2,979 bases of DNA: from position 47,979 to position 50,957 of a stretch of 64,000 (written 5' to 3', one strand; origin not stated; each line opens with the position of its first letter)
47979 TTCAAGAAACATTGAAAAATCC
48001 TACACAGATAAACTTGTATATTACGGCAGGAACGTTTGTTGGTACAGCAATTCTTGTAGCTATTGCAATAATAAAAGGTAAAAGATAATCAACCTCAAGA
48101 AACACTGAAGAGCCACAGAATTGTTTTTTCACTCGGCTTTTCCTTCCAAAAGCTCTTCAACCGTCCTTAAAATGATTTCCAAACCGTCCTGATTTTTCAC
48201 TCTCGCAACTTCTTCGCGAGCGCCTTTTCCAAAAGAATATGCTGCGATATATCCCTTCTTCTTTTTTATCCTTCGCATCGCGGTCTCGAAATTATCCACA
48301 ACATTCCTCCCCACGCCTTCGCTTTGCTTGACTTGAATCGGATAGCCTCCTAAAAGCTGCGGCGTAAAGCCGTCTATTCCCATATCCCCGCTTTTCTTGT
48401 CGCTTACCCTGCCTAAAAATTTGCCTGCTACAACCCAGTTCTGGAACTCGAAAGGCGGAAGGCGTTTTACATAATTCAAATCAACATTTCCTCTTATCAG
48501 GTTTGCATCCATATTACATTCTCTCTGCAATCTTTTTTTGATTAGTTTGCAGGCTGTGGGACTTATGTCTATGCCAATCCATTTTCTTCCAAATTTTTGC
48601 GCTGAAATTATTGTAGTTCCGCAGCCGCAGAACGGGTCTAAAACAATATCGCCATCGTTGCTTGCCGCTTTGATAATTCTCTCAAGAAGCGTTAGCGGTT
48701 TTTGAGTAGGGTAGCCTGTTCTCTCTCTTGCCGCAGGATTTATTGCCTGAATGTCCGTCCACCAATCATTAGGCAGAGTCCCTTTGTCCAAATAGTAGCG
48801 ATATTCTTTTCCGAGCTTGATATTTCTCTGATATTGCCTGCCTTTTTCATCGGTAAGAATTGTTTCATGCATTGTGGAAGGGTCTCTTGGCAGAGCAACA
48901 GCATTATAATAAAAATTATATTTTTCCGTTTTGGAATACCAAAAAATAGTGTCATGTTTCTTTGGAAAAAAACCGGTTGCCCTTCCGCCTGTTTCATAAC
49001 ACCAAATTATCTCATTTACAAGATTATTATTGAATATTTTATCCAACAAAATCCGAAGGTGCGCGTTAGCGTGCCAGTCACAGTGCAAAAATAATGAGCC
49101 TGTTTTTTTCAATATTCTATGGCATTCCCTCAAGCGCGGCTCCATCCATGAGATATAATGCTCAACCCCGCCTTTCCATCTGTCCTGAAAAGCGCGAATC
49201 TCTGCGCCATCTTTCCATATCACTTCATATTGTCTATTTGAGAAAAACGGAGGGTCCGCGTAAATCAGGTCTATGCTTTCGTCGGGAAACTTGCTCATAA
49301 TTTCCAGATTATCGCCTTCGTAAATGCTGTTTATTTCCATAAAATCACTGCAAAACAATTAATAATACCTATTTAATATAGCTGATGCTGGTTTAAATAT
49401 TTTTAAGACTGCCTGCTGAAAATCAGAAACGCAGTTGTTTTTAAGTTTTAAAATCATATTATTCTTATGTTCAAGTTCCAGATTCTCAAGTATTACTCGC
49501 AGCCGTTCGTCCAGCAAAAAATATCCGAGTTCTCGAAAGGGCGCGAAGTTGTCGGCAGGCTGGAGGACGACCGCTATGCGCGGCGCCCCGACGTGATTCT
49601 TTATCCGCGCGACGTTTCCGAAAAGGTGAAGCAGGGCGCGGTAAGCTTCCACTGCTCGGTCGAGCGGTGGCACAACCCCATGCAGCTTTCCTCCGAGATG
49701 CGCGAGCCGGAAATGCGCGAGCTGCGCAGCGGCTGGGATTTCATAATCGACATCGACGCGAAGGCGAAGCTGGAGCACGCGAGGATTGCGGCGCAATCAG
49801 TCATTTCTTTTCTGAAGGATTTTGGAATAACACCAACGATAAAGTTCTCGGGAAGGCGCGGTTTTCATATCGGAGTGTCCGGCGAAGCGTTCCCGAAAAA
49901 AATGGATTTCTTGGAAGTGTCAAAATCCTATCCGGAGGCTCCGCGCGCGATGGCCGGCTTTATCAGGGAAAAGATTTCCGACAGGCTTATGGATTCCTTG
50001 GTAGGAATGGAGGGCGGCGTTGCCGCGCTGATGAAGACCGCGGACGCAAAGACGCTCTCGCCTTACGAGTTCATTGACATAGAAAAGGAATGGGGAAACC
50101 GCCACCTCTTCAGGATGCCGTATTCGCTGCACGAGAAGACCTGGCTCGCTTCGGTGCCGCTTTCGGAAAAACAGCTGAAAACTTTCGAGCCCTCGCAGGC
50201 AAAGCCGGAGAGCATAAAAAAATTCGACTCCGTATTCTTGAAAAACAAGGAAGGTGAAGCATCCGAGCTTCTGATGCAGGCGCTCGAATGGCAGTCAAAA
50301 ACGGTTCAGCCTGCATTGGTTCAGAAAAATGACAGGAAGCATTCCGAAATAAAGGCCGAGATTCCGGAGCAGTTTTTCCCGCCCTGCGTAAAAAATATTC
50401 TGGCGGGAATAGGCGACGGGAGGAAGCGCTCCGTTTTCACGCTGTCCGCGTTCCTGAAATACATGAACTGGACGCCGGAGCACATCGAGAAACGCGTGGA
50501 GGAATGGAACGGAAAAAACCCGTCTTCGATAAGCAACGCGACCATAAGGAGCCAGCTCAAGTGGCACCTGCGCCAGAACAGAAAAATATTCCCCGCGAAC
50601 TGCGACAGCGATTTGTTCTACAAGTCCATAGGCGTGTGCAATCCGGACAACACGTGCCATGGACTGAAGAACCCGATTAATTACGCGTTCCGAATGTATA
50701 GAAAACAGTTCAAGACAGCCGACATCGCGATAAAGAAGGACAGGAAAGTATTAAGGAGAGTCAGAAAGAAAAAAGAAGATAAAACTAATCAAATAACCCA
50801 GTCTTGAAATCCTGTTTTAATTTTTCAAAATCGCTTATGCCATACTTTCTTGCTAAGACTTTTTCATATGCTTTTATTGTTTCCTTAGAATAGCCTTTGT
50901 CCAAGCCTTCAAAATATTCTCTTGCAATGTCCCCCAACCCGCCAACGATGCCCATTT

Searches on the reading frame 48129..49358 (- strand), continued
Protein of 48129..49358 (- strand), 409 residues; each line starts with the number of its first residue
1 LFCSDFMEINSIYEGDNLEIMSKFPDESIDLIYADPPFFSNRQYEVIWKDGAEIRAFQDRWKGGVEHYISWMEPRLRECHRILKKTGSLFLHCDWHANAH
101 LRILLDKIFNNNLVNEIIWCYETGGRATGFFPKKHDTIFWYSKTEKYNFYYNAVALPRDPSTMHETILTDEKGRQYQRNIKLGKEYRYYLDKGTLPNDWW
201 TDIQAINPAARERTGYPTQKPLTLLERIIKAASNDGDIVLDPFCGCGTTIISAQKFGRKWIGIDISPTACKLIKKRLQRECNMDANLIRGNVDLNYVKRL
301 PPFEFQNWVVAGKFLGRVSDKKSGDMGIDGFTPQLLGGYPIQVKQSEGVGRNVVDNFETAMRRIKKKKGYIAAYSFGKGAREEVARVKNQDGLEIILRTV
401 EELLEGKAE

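Call 35: search_protein_families(library=pfam, proteins=[L084:3001-4632:+, L085:2977-4623:+, L086:4001-5461:+, L042:7995-9581:+, L072:6664-8325:+, L057:7989-9506:+, L026:2925-4376:+, L054:8001-9719:+, L009:7989-9479:+, L021:236-1732:+], max_evalue=0.05)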
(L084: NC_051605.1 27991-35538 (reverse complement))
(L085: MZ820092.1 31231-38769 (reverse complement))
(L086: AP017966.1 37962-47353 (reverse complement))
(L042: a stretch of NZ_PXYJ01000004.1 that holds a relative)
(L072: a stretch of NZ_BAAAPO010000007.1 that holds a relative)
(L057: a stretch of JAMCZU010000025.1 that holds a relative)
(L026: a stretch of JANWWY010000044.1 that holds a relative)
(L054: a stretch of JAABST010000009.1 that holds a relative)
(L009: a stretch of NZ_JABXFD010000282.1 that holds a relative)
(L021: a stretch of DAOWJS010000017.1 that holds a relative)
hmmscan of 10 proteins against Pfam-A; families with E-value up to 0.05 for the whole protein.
L084:3001-4632:+ (543 aa): 8 families
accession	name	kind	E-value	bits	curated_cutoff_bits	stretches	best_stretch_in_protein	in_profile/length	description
PF01555.25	N6_N4_Mtase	-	1.7e-45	156.1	26.7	1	24-360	1-217/221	DNA methylase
PF22722.2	NA-iREase1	-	9.6e-12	45.3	27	1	415-514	18-106/106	NACHT-associated inactive Restriction Endonuclease 1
PF04471.18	Mrr_cat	-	5.6e-08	33.3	21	1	398-487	5-98/115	Restriction endonuclease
PF03602.21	Cons_hypoth95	-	9.6e-05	22.6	24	1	5-43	94-133/182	Conserved hypothetical protein 95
PF02086.21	MethyltransfD12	-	0.00015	22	22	0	21-52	173-206/253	D12 class N6 adenine-specific DNA methyltransferase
PF13847.12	Methyltransf_31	-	0.0016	18.6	27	0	324-367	3-49/145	Methyltransferase domain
PF13649.12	Methyltransf_25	-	0.033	15.3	27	0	328-368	1-43/97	Methyltransferase domain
PF09445.16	Methyltransf_15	-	0.049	13.6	22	0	327-367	3-43/165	RNA cap guanine-N2 methyltransferase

L085:2977-4623:+ (548 aa): 6 families
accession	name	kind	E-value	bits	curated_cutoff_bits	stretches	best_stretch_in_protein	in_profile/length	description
PF01555.25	N6_N4_Mtase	-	1.7e-42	146.3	26.7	1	31-362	1-213/221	DNA methylase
PF22722.2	NA-iREase1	-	2.7e-15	56.7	27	1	408-518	6-105/106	NACHT-associated inactive Restriction Endonuclease 1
PF04471.18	Mrr_cat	-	1.2e-06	29.1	21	1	403-485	5-91/115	Restriction endonuclease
PF02086.21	MethyltransfD12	-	0.00024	21.4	22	1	26-70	171-218/253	D12 class N6 adenine-specific DNA methyltransferase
PF03602.21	Cons_hypoth95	-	0.002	18.3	24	1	14-48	96-131/182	Conserved hypothetical protein 95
PF13649.12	Methyltransf_25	-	0.037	15.2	27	0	334-374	1-43/97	Methyltransferase domain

L086:4001-5461:+ (486 aa): 5 families
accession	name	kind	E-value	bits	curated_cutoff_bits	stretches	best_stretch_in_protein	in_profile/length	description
PF01555.25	N6_N4_Mtase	-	2e-41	142.8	26.7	1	22-306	1-212/221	DNA methylase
PF02086.21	MethyltransfD12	-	1.2e-06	28.9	22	1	17-64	171-219/253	D12 class N6 adenine-specific DNA methyltransferase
PF22722.2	NA-iREase1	-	5.2e-06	26.8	27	1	350-459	3-103/106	NACHT-associated inactive Restriction Endonuclease 1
PF04471.18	Mrr_cat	-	1e-05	26.1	21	1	346-441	3-103/115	Restriction endonuclease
PF03602.21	Cons_hypoth95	-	0.0017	18.5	24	1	9-59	100-152/182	Conserved hypothetical protein 95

L042:7995-9581:+ (528 aa): 8 families
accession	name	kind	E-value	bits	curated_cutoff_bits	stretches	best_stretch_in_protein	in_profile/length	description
PF01555.25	N6_N4_Mtase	-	1.9e-44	152.7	26.7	1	23-348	1-218/221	DNA methylase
PF04471.18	Mrr_cat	-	5.2e-09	36.7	21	1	402-473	29-99/115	Restriction endonuclease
PF22722.2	NA-iREase1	-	9.2e-08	32.5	27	1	401-496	19-104/106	NACHT-associated inactive Restriction Endonuclease 1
PF02086.21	MethyltransfD12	-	0.00016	21.9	22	0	10-41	164-197/253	D12 class N6 adenine-specific DNA methyltransferase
PF03602.21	Cons_hypoth95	-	0.0012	19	24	1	6-40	96-131/182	Conserved hypothetical protein 95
PF13847.12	Methyltransf_31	-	0.0014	18.8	27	1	310-358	2-53/145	Methyltransferase domain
PF13649.12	Methyltransf_25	-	0.0069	17.5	27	1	315-364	1-52/97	Methyltransferase domain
PF01170.24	UPF0020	-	0.015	15.4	22.3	0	307-331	24-49/197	RMKL-like, methyltransferase domain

L072:6664-8325:+ (553 aa): 6 families
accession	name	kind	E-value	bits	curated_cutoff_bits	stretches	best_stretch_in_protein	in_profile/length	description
PF01555.25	N6_N4_Mtase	-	1.6e-45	156.2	26.7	1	36-364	1-212/221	DNA methylase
PF22722.2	NA-iREase1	-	9.2e-10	38.9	27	1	423-522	18-105/106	NACHT-associated inactive Restriction Endonuclease 1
PF04471.18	Mrr_cat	-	1.3e-07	32.1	21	1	406-493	5-95/115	Restriction endonuclease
PF02086.21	MethyltransfD12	-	8.8e-05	22.8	22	0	32-64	172-205/253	D12 class N6 adenine-specific DNA methyltransferase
PF03602.21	Cons_hypoth95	-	0.00091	19.4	24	1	17-57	94-135/182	Conserved hypothetical protein 95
PF13847.12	Methyltransf_31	-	0.028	14.5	27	0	332-376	2-49/145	Methyltransferase domain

L057:7989-9506:+ (505 aa): 10 families
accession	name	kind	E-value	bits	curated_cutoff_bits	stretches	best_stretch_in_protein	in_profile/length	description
PF01555.25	N6_N4_Mtase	-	4.8e-56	190.6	26.7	1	25-305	2-220/221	DNA methylase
PF22722.2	NA-iREase1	-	7.4e-10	39.2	27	1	366-464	20-105/106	NACHT-associated inactive Restriction Endonuclease 1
PF04471.18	Mrr_cat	-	2.8e-09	37.6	21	1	351-440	18-101/115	Restriction endonuclease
PF13847.12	Methyltransf_31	-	8.9e-06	25.9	27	1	265-329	2-69/145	Methyltransferase domain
PF03602.21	Cons_hypoth95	-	5.9e-05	23.2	24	1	9-44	98-138/182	Conserved hypothetical protein 95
PF13649.12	Methyltransf_25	-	0.0016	19.6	27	1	270-312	1-46/97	Methyltransferase domain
PF02086.21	MethyltransfD12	-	0.0025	18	22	0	18-41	172-193/253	D12 class N6 adenine-specific DNA methyltransferase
PF08241.18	Methyltransf_11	-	0.0063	17.6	21.2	0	275-312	5-42/95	Methyltransferase domain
PF05175.20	MTS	-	0.011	15.8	23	0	16-53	91-128/170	Methyltransferase small domain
PF01170.24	UPF0020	-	0.034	14.3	22.3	0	262-338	24-97/197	RMKL-like, methyltransferase domain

L026:2925-4376:+ (483 aa): 10 families
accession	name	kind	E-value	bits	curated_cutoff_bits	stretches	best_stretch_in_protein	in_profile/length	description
PF01555.25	N6_N4_Mtase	-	7e-54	183.5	26.7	1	23-301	1-219/221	DNA methylase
PF22722.2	NA-iREase1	-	1.2e-12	48.2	27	1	355-452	18-105/106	NACHT-associated inactive Restriction Endonuclease 1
PF04471.18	Mrr_cat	-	9.4e-12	45.5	21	1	338-427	7-99/115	Restriction endonuclease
PF03602.21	Cons_hypoth95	-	0.00012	22.2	24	1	6-42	96-133/182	Conserved hypothetical protein 95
PF13847.12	Methyltransf_31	-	0.00036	20.7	27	1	262-302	2-45/145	Methyltransferase domain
PF02086.21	MethyltransfD12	-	0.00092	19.4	22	0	20-62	173-218/253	D12 class N6 adenine-specific DNA methyltransferase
PF15884.10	QIL1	-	0.0095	16.9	26.6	1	59-89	5-35/77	MICOS complex subunit MIC13, QIL1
PF01170.24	UPF0020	-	0.018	15.2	22.3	0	258-277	23-42/197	RMKL-like, methyltransferase domain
PF02475.24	TRM5-TYW2_MTfase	-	0.022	15.1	28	0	257-302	30-77/164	TRM5/TYW2 methyltransferase domain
PF13649.12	Methyltransf_25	-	0.045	14.9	27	0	267-306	1-42/97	Methyltransferase domain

L054:8001-9719:+ (572 aa): 6 families
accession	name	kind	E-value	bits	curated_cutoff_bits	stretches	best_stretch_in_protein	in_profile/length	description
PF01555.25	N6_N4_Mtase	-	1.8e-44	152.8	26.7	1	24-359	1-220/221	DNA methylase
PF04471.18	Mrr_cat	-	3.5e-09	37.2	21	1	405-504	6-99/115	Restriction endonuclease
PF22722.2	NA-iREase1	-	2.1e-06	28.1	27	1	423-527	18-104/106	NACHT-associated inactive Restriction Endonuclease 1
PF02086.21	MethyltransfD12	-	0.00041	20.6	22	0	20-52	172-207/253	D12 class N6 adenine-specific DNA methyltransferase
PF13847.12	Methyltransf_31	-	0.0009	19.4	27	1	320-368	3-54/145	Methyltransferase domain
PF03602.21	Cons_hypoth95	-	0.0038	17.4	24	0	12-43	101-133/182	Conserved hypothetical protein 95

L009:7989-9479:+ (496 aa): 9 families
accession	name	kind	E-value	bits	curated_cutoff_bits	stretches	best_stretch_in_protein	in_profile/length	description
PF01555.25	N6_N4_Mtase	-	2.7e-49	168.6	26.7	1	27-323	1-219/221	DNA methylase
PF04471.18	Mrr_cat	-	2.9e-07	31.1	21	1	351-452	4-112/115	Restriction endonuclease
PF22722.2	NA-iREase1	-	6.6e-05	23.3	27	1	356-451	5-104/106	NACHT-associated inactive Restriction Endonuclease 1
PF13649.12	Methyltransf_25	-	0.00053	21.1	27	1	289-329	1-43/97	Methyltransferase domain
PF13847.12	Methyltransf_31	-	0.0011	19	27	1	285-328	3-49/145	Methyltransferase domain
PF08241.18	Methyltransf_11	-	0.002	19.2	21.2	0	294-329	5-40/95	Methyltransferase domain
PF02086.21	MethyltransfD12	-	0.0083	16.3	22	0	273-327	7-62/253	D12 class N6 adenine-specific DNA methyltransferase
PF02475.24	TRM5-TYW2_MTfase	-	0.03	14.7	28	0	279-326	30-79/164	TRM5/TYW2 methyltransferase domain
PF03602.21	Cons_hypoth95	-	0.048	13.8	24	0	23-43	110-130/182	Conserved hypothetical protein 95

L021:236-1732:+ (498 aa): 8 families
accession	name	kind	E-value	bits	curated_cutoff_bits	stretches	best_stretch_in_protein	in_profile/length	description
PF01555.25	N6_N4_Mtase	-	4e-54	184.3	26.7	1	42-317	1-216/221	DNA methylase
PF22722.2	NA-iREase1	-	9.4e-10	38.9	27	1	372-467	19-105/106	NACHT-associated inactive Restriction Endonuclease 1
PF04471.18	Mrr_cat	-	7.2e-06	26.6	21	1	354-441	7-98/115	Restriction endonuclease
PF13847.12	Methyltransf_31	-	6.1e-05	23.2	27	1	281-335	2-60/145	Methyltransferase domain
PF02086.21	MethyltransfD12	-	0.0014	18.8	22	0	271-326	8-64/253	D12 class N6 adenine-specific DNA methyltransferase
PF03602.21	Cons_hypoth95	-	0.0021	18.2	24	0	25-61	97-133/182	Conserved hypothetical protein 95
PF13649.12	Methyltransf_25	-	0.011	16.8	27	0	286-334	1-51/97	Methyltransferase domain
PF01170.24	UPF0020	-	0.022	14.9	22.3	0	279-303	25-49/197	RMKL-like, methyltransferase domain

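Call 41: find_encoding_contigs(protein=P0006, flank=6000, max_places=2)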
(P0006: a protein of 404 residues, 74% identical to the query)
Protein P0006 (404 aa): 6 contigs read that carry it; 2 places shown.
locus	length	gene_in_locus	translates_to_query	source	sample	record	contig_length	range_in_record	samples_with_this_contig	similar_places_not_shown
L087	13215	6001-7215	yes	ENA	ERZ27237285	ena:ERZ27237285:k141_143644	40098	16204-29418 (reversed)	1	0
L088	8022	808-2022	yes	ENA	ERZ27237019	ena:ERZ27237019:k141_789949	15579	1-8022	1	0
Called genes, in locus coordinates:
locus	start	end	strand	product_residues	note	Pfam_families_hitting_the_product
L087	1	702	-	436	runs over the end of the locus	PF00535:Glycos_transf_2, PF13641:Glyco_tranf_2_3, PF13632:Glyco_trans_2_3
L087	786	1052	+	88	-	-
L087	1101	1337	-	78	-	-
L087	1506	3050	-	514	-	PF00270:DEAD, PF04851:ResIII, PF21210:RNA_helicase_helical (weak), PF00271:Helicase_C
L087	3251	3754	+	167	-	PF22398:DUF6978 (weak)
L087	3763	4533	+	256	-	PF08861:DUF1828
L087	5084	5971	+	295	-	PF13610:DDE_Tnp_IS240, PF13683:rve_3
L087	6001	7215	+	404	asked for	PF01555:N6_N4_Mtase, PF04471:Mrr_cat (weak)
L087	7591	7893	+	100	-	-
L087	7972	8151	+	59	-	-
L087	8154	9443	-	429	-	PF00324:AA_permease, PF03845:Spore_permease (weak), PF13520:AA_permease_2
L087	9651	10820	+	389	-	PF07690:MFS_1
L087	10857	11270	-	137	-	PF01982:CTP-dep_RFKase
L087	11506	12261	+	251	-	PF07885:Ion_trans_2, PF02254:TrkA_N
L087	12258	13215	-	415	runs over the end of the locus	PF00162:PGK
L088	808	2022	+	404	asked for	PF01555:N6_N4_Mtase, PF04471:Mrr_cat (weak)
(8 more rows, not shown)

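Call 42: find_encoding_contigs(protein=P0014, flank=6000, max_places=1)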
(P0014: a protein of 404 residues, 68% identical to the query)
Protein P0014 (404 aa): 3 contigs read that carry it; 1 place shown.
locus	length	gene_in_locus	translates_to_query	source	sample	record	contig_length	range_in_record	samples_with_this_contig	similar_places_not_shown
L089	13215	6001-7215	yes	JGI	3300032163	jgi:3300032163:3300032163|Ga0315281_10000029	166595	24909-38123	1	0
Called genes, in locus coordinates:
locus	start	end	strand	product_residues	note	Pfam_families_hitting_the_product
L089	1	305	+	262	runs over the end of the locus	PF01978:TrmB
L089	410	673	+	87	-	-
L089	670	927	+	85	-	-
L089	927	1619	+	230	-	-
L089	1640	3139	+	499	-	PF19410:DUF5980 (faint)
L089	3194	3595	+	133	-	-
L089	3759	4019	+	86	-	-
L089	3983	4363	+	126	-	-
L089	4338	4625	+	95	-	PF10049:DUF2283 (weak)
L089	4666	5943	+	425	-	PF04055:Radical_SAM, PF17884:DUF5591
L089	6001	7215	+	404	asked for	PF08241:Methyltransf_11 (faint), PF13649:Methyltransf_25 (faint), PF01555:N6_N4_Mtase, PF13847:Methyltransf_31 (weak)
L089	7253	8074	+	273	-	-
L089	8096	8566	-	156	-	-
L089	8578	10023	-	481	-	PF12706:Lactamase_B_2, PF07521:RMMBL (weak)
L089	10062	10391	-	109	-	-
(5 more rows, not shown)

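Call 43: find_encoding_contigs(protein=P0084, flank=6000, max_places=1)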
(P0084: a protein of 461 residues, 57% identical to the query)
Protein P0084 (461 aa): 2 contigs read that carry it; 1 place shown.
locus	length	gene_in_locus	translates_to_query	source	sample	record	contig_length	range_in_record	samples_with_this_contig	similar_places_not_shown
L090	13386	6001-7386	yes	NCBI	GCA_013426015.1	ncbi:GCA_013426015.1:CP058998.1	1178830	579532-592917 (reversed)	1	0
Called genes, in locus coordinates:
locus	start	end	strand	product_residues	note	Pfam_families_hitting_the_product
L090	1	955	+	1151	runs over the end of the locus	PF02463:SMC_N, PF13175:AAA_15, PF13304:AAA_21 (weak), PF06470:SMC_hinge, PF13304:AAA_21 (weak)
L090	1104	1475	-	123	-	-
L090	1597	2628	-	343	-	PF01609:DDE_Tnp_1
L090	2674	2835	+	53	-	-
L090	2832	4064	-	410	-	PF13589:HATPase_c_3, PF17942:Morc6_S5 (weak)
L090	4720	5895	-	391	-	PF02086:MethyltransfD12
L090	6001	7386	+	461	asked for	PF13847:Methyltransf_31 (faint), PF01555:N6_N4_Mtase, PF13649:Methyltransf_25 (faint)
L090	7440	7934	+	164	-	PF13274:SocA_Panacea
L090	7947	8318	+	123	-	-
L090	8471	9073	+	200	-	-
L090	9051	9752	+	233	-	PF11848:DUF3368 (weak)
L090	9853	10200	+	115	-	-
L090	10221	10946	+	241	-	PF02732:ERCC4, PF12826:HHH_2, PF14520:HHH_5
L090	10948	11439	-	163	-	PF08617:CGI-121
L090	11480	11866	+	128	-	PF01201:Ribosomal_S8e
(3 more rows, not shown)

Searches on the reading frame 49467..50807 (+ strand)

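Call 7: search_protein_families(library=pfam, proteins=[window:49467-50807:+], max_evalue=0.01)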
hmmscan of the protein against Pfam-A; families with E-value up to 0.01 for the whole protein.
window:49467-50807:+ (446 aa): 3 families
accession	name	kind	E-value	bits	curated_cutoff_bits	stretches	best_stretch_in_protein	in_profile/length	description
PF01896.25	DNA_primase_S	-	4.1e-09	37.4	26.8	1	94-233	1-162/163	DNA primase small subunit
PF21686.3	LigD_Prim-Pol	-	7.4e-06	26.2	27.4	1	55-140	81-153/254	LigD, primase-polymerase domain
PF04104.19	DNA_primase_lrg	-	0.00013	21.8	22.4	1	262-338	67-145/266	Eukaryotic and archaeal DNA primase, large subunit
